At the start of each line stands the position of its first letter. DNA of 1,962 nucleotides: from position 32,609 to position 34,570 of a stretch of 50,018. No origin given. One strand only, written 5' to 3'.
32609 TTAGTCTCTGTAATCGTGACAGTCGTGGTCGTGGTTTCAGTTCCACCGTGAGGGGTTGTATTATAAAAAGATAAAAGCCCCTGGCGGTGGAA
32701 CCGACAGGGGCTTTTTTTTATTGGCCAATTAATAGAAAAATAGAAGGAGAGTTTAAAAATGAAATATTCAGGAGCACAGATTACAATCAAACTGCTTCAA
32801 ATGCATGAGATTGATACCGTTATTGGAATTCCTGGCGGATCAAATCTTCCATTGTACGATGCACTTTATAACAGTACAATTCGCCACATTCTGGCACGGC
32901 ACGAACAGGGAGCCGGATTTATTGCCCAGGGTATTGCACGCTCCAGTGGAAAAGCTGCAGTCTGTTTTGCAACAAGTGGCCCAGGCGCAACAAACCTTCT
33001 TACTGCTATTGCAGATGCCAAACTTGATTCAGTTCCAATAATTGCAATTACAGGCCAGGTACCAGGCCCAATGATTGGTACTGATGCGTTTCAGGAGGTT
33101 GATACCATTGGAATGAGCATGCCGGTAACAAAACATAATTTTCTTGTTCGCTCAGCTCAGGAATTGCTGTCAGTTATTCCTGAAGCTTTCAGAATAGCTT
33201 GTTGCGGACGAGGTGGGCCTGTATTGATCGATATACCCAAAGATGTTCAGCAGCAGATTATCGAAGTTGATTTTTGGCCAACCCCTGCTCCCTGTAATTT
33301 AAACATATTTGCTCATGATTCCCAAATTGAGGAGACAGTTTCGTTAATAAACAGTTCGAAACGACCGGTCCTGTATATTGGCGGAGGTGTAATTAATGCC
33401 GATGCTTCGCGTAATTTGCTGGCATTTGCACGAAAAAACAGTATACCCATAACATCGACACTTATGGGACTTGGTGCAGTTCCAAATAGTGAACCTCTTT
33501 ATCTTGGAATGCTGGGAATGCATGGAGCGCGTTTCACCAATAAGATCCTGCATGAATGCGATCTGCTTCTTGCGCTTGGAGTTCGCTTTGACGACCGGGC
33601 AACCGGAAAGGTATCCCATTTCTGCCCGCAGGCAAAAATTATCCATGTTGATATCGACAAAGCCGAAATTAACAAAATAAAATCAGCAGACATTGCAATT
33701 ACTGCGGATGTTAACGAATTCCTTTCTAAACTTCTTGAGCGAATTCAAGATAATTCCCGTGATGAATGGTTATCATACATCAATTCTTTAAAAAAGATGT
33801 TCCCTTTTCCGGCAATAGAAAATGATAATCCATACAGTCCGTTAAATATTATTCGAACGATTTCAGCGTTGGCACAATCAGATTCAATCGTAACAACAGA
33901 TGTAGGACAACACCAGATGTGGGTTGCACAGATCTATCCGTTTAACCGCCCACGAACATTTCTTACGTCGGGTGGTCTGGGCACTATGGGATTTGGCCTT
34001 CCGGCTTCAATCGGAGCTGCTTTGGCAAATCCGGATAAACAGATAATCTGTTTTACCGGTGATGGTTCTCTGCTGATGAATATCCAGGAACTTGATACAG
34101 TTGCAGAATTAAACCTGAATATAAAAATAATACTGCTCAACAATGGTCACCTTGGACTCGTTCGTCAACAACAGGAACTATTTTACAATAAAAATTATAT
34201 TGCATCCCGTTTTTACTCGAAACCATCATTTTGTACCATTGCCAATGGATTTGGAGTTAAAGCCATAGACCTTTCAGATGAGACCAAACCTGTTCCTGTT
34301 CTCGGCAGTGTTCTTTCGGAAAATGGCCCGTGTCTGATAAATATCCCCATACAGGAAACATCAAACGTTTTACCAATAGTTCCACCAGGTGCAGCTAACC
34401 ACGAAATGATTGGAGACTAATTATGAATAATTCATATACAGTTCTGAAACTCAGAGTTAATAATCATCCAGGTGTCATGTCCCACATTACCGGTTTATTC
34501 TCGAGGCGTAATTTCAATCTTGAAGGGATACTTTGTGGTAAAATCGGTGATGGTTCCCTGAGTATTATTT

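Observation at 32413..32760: Two tandem leader-peptide transcription attenuators upstream of ilvBN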

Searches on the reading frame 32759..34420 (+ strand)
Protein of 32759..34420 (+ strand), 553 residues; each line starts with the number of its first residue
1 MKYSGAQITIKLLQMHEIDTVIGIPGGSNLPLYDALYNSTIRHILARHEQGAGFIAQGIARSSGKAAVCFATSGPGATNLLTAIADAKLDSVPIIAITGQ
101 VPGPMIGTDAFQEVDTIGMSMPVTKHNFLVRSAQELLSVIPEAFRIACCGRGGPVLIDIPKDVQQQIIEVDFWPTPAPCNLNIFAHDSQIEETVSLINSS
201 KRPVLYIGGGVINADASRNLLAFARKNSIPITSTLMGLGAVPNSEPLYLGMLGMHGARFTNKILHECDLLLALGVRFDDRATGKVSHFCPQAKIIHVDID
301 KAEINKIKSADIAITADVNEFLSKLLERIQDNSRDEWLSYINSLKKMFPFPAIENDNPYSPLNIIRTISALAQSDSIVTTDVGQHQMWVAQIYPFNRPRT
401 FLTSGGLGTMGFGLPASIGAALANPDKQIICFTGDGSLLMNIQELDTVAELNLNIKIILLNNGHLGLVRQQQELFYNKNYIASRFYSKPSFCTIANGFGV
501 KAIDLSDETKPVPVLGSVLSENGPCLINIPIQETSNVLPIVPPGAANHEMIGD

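Call 8: search_protein_families(library=pfam, proteins=[window:32759-34420:+])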
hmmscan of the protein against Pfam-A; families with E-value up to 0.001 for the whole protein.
window:32759-34420:+ (553 aa): 3 families
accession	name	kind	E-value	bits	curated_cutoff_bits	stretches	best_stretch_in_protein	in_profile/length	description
PF02775.26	TPP_enzyme_C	-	3.3e-49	167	21.9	1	381-529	1-151/151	Thiamine pyrophosphate enzyme, C-terminal TPP binding domain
PF00205.28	TPP_enzyme_M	-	2.9e-48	163.5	30.4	1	190-325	1-137/137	Thiamine pyrophosphate enzyme, central domain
PF02776.23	TPP_enzyme_N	-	4.7e-38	130.1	26.8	1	5-119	3-119/119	Thiamine pyrophosphate enzyme, N-terminal TPP binding domain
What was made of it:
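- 32759..34420 (+): ilvB, acetolactate synthase large subunit (553 aa), AHAS I-like. Its SD is at 32743-32749. Pfam TPP_enzyme_N/M/C (call 8).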

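Call 9: find_related_loci(query=window:32759-34420:+, collection=genome_contigs, flank=3000)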
Query window:32759-34420:+ (553 aa) in genome_contigs; peptide patterns used: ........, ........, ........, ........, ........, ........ (x = any residue, [..] = any of these).
600 stretches matched a pattern (row limit reached: there are more); 600 encode a relative of the query (tblastn E <= 1e-3); the best 80 are kept; 80 distinct loci.
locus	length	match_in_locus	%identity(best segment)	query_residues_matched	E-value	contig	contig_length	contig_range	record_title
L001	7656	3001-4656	59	1-552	0e+0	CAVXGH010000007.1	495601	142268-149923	MAG: uncultured delta proteobacterium isolate MFD05512.bin.1.184 genome assembly, contig: contig_29699, whole genome sho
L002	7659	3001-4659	58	2-553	0e+0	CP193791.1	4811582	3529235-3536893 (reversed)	Enterobacter sp. TMH.L2 chromosome, complete genome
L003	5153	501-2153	57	2-553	0e+0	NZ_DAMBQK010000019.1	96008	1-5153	MAG: Atlantibacter sp. isolate CTOTU49159 NODE_34_length_96008_cov_7.020302, whole genome shotgun sequence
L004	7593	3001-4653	57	2-553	0e+0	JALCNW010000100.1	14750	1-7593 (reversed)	MAG: Enterobacter sp. isolate UW_MP_ENTER5_1 Ga0455787_00947, whole genome shotgun sequence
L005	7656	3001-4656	57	1-551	0e+0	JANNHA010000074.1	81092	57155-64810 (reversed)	MAG: Verrucomicrobiota bacterium isolate SOY_6_C_metabat_335 SOY_6_C_k141_2268900, whole genome shotgun sequence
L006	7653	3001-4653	57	2-553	0e+0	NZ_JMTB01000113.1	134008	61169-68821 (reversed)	Trabulsiella guamensis ATCC 49490 GTGU.assembly.113, whole genome shotgun sequence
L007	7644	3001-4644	54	1-551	0e+0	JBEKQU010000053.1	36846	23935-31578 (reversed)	MAG: Spirochaetia bacterium isolate SPRUCE 495 SPRUCE_495_53, whole genome shotgun sequence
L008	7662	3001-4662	53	4-551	0e+0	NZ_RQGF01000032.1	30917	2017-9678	Leptospira sarikeiensis strain 201702455 contig_0023, whole genome shotgun sequence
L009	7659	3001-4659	56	1-552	0e+0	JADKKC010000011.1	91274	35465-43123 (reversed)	MAG: Zoogloea sp. isolate Vibo_18-Q3-R45-57_MAXAC.072 tig00011017-10-907630, whole genome shotgun sequence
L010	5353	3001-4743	51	1-553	0e+0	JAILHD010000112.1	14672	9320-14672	MAG: Treponema sp. isolate RUI115 k141_2986506_flag=1_multi=55.6366_len=14672, whole genome shotgun sequence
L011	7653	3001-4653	57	2-553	0e+0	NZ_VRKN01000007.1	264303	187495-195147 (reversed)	Enterobacter asburiae strain TN152 NODE_7_length_264303_cov_159.331, whole genome shotgun sequence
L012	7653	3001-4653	58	1-551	0e+0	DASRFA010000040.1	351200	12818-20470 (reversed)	MAG TPA_asm: Candidatus Binatia bacterium isolate SMAG_U10020 k141_1754895, whole genome shotgun sequence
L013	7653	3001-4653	57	2-553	0e+0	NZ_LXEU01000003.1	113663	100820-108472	Kluyvera georgiana ATCC 51603 Sequence00003, whole genome shotgun sequence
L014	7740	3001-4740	49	1-553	4e-175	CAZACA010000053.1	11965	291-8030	MAG TPA_asm: uncultured Treponema sp. isolate SRP222552_co1_37 genome assembly, contig: NODE_4583_length_11965_cov_25.82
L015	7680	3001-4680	48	1-551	9e-174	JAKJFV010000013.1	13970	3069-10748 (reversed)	MAG: Spirochaetes bacterium isolate UR.bin61 NODE_13_length_13970_cov_1.810696, whole genome shotgun sequence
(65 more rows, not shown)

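Call 11: find_encoding_contigs(protein=window:32759-34420:+, flank=3000, max_places=10)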
Protein window:32759-34420:+ (553 aa): 9 contigs read that carry it; 5 places shown.
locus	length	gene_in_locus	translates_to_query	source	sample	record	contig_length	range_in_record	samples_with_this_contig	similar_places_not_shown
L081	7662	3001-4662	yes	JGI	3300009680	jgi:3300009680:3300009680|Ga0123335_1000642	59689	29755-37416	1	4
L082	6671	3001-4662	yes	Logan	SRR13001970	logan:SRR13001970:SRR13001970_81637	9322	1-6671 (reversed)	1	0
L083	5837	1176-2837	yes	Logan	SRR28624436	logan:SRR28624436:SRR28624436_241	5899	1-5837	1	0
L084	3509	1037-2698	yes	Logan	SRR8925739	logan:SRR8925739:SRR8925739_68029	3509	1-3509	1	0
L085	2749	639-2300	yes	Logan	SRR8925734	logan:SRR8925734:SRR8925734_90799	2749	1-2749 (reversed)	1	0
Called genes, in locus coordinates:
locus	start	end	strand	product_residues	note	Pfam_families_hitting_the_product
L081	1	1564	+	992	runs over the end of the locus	PF11974:bMG3, PF01835:MG2, PF07703:A2M_BRD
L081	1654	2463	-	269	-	PF01435:Peptidase_M48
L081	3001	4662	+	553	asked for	PF02776:TPP_enzyme_N, PF00205:TPP_enzyme_M, PF02775:TPP_enzyme_C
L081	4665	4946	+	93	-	PF13291:ACT_4 (weak), PF01842:ACT, PF22629:ACT_AHAS_ss, PF13710:ACT_5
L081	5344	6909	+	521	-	PF00009:GTP_EFTU, PF01926:MMR_HSR1 (weak), PF22042:EF-G_D2, PF03144:GTP_EFTU_D2, PF16658:RF3_C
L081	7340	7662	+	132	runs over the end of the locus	PF02082:Rrf2 (faint), PF01022:HTH_5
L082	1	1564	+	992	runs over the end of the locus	PF11974:bMG3, PF01835:MG2, PF07703:A2M_BRD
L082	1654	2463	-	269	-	PF01435:Peptidase_M48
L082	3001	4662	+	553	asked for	PF02776:TPP_enzyme_N, PF00205:TPP_enzyme_M, PF02775:TPP_enzyme_C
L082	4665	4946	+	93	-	PF13291:ACT_4 (weak), PF01842:ACT, PF22629:ACT_AHAS_ss, PF13710:ACT_5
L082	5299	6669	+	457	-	?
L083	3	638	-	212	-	?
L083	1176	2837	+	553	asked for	PF02776:TPP_enzyme_N, PF00205:TPP_enzyme_M, PF02775:TPP_enzyme_C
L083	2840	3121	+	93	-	PF13291:ACT_4 (weak), PF01842:ACT, PF22629:ACT_AHAS_ss, PF13710:ACT_5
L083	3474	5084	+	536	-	PF00009:GTP_EFTU, PF01926:MMR_HSR1 (weak), PF22042:EF-G_D2, PF03144:GTP_EFTU_D2, PF16658:RF3_C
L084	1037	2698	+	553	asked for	PF02776:TPP_enzyme_N, PF00205:TPP_enzyme_M, PF02775:TPP_enzyme_C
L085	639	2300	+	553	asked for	PF02776:TPP_enzyme_N, PF00205:TPP_enzyme_M, PF02775:TPP_enzyme_C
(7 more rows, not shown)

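Call 12: find_related_loci(query=window:32759-34420:+, collection=metagenome_contigs, flank=2500)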
Query window:32759-34420:+ (553 aa) in metagenome_contigs; peptide patterns used: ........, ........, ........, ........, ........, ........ (x = any residue, [..] = any of these).
600 stretches matched a pattern (row limit reached: there are more); 600 encode a relative of the query (tblastn E <= 1e-3); the best 80 are kept; 80 distinct loci.
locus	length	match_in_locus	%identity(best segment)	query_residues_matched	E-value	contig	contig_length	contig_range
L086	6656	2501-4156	61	1-552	0e+0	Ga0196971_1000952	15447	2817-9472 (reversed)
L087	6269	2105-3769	62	1-552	0e+0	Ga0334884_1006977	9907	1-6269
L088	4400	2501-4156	60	1-552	0e+0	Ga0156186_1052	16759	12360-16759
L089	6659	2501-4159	59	1-552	0e+0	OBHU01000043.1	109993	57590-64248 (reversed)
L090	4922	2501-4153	59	1-551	0e+0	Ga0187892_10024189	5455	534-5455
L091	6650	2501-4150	57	2-551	0e+0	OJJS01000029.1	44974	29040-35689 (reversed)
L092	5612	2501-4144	56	4-551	0e+0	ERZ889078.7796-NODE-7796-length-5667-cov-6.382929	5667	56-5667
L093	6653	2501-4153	57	1-551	0e+0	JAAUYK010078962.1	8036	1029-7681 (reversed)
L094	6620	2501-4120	57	2-552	0e+0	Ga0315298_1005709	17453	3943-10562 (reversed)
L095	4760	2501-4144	58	1-551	0e+0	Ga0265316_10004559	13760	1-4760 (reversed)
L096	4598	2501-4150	57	4-552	0e+0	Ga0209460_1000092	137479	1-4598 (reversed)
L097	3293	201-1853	56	2-553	0e+0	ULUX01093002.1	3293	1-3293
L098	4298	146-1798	57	2-553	0e+0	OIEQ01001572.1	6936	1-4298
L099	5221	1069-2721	56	2-553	0e+0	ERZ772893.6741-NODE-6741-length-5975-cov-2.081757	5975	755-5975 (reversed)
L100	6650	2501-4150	56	1-553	0e+0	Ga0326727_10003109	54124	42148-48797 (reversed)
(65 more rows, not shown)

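Call 18: find_homologous_proteins(query=window:32759-34420:+, max_evalue=1e-100)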
Query window:32759-34420:+ (553 aa): 7999 proteins with E <= 1e-100 among 8000 candidates; the best 120 are listed.
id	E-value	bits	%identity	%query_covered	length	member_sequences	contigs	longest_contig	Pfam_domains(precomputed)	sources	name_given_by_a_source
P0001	0.0e+0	1245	100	100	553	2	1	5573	PF02775.27,PF02776.24,PF00205.29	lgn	-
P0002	0.0e+0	1207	96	100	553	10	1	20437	PF02775.27,PF02776.24,PF00205.29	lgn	-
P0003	8.8e-244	828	64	100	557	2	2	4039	PF02775.27,PF02776.24,PF00205.29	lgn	-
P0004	9.9e-244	828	66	100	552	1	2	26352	PF02775.27,PF02776.24,PF00205.29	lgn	-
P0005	4.0e-243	826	64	100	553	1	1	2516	PF02775.27,PF02776.24,PF00205.29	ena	-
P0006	1.3e-242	824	65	100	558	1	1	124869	PF02775.27,PF02776.24,PF00205.29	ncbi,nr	ncbi:MAG: biosynthetic-type acetolactate synthase large subunit [Bacillota bacterium]|nr:biosyntheti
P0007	1.6e-242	824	65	100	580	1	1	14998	PF02775.27,PF02776.24,PF00205.29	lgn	-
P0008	3.5e-242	823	65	100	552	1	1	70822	PF02775.27,PF02776.24,PF00205.29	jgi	jgi:acetolactate synthase-1/2/3 large subunit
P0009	1.5e-241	821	65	100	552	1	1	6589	PF02775.27,PF02776.24,PF00205.29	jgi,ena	-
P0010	1.7e-240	817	64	100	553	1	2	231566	PF02775.27,PF02776.24,PF00205.29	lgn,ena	-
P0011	2.6e-240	817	64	100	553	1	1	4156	PF02775.27,PF02776.24,PF00205.29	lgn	-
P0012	2.8e-240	817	65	100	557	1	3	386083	PF02775.27,PF02776.24,PF00205.29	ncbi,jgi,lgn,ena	-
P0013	8.4e-240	815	63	100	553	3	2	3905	PF02775.27,PF02776.24,PF00205.29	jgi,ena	jgi:acetolactate synthase-1/2/3 large subunit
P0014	1.2e-239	815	65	100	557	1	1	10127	PF02775.27,PF02776.24,PF00205.29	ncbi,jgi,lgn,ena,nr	ncbi:MAG: biosynthetic-type acetolactate synthase large subunit [Spirochaetes bacterium]|nr:biosynth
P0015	1.3e-238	811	63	100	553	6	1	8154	PF02775.27,PF02776.24,PF00205.29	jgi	jgi:acetolactate synthase-1/2/3 large subunit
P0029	5.9e-237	806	64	100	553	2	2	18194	PF02775.27,PF02776.24,PF00205.29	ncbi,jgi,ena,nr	ncbi:MAG: biosynthetic-type acetolactate synthase large subunit [Fibrobacter sp.]|nr:biosynthetic-ty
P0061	3.1e-233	793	63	100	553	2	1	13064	PF02775.27,PF02776.24,PF00205.29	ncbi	ncbi:MAG: biosynthetic-type acetolactate synthase large subunit [Chitinispirillaceae bacterium]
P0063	5.0e-233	793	62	100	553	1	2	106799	PF02775.27,PF02776.24,PF00205.29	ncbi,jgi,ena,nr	ncbi:MAG: biosynthetic-type acetolactate synthase large subunit [Fibrobacter sp.]|nr:biosynthetic-ty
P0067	9.8e-233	792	64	100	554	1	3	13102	PF02775.27,PF02776.24,PF00205.29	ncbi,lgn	ncbi:MAG: acetolactate synthase large subunit [Chitinispirillaceae bacterium]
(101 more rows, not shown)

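Call 19: find_encoding_contigs(protein=P0002, flank=4000, max_places=6)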
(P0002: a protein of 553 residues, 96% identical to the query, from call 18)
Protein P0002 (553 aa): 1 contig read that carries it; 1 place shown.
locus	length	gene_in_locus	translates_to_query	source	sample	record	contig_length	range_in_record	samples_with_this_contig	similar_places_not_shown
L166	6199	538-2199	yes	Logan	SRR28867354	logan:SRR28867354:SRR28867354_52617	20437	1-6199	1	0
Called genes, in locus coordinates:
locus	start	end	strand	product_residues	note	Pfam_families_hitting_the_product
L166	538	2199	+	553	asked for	PF02776:TPP_enzyme_N, PF00205:TPP_enzyme_M, PF02775:TPP_enzyme_C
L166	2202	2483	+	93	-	PF01842:ACT, PF22629:ACT_AHAS_ss, PF13710:ACT_5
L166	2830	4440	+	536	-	PF00009:GTP_EFTU, PF01926:MMR_HSR1 (weak), PF22042:EF-G_D2, PF03144:GTP_EFTU_D2, PF16658:RF3_C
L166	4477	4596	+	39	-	-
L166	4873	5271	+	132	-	PF01022:HTH_5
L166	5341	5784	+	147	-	PF01451:LMWPc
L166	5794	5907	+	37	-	-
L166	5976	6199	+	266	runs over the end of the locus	PF01135:PCMT, PF01209:Ubie_methyltran, PF13489:Methyltransf_23, PF06325:PrmA, PF13847:Methyltransf_31, PF08241:Methyltransf_11, PF08242:Methyltransf_12, PF13649:Methyltransf_25, +4 more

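Call 20: find_encoding_contigs(protein=P0004, flank=3000, max_places=3)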
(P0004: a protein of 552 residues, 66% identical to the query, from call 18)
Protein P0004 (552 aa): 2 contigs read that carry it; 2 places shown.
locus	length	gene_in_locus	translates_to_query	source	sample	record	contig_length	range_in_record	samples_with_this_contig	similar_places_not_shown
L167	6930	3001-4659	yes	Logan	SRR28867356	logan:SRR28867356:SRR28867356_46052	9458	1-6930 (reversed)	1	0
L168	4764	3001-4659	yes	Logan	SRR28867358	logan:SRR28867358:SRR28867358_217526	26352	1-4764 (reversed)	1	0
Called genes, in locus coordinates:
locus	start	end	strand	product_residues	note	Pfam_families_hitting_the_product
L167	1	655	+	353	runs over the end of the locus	PF01522:Polysacc_deac_1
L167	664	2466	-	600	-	PF12689:Acid_PPase (faint), PF00702:Hydrolase (weak), PF13419:HAD_2 (weak)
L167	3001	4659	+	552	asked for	PF02776:TPP_enzyme_N, PF00205:TPP_enzyme_M, PF02775:TPP_enzyme_C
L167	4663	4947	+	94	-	PF01842:ACT, PF22629:ACT_AHAS_ss, PF13710:ACT_5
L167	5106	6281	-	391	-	PF00989:PAS (weak)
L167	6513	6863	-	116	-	-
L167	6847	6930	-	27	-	?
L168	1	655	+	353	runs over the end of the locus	PF01522:Polysacc_deac_1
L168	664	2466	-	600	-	PF12689:Acid_PPase (faint), PF00702:Hydrolase (weak), PF13419:HAD_2 (weak)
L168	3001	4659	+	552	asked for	PF02776:TPP_enzyme_N, PF00205:TPP_enzyme_M, PF02775:TPP_enzyme_C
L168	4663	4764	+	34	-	?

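Call 28: find_encoding_contigs(protein=P0029, flank=1500, max_places=1)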
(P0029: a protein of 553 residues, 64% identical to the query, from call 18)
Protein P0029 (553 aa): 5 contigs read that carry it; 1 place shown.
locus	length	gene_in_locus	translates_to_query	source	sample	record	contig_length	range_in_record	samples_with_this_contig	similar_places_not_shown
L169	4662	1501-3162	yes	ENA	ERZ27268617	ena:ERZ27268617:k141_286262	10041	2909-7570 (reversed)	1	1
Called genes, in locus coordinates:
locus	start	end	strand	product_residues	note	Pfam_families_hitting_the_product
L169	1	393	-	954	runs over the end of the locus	?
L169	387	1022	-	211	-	PF03783:CsgG, PF13036:LpoB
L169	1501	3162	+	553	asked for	PF02776:TPP_enzyme_N, PF00205:TPP_enzyme_M, PF02775:TPP_enzyme_C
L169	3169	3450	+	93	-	PF01842:ACT, PF22629:ACT_AHAS_ss, PF13710:ACT_5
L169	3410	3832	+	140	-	PF03061:4HBT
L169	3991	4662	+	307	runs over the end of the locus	PF00892:EamA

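Call 29: find_encoding_contigs(protein=P0063, flank=1500, max_places=1)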
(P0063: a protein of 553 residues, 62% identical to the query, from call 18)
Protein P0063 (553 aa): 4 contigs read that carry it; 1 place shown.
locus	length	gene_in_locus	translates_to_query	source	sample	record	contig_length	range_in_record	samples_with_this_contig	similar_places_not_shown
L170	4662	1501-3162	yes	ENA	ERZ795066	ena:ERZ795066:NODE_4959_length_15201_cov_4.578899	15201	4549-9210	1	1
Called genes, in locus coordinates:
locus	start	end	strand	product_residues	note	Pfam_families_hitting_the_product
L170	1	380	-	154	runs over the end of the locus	-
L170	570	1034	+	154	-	-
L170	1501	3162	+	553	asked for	PF02776:TPP_enzyme_N, PF00205:TPP_enzyme_M, PF02775:TPP_enzyme_C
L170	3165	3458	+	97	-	PF01842:ACT, PF22629:ACT_AHAS_ss, PF13710:ACT_5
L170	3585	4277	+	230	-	PF01479:S4 (faint), PF00849:PseudoU_synth_2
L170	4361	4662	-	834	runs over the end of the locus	PF11369:DUF3160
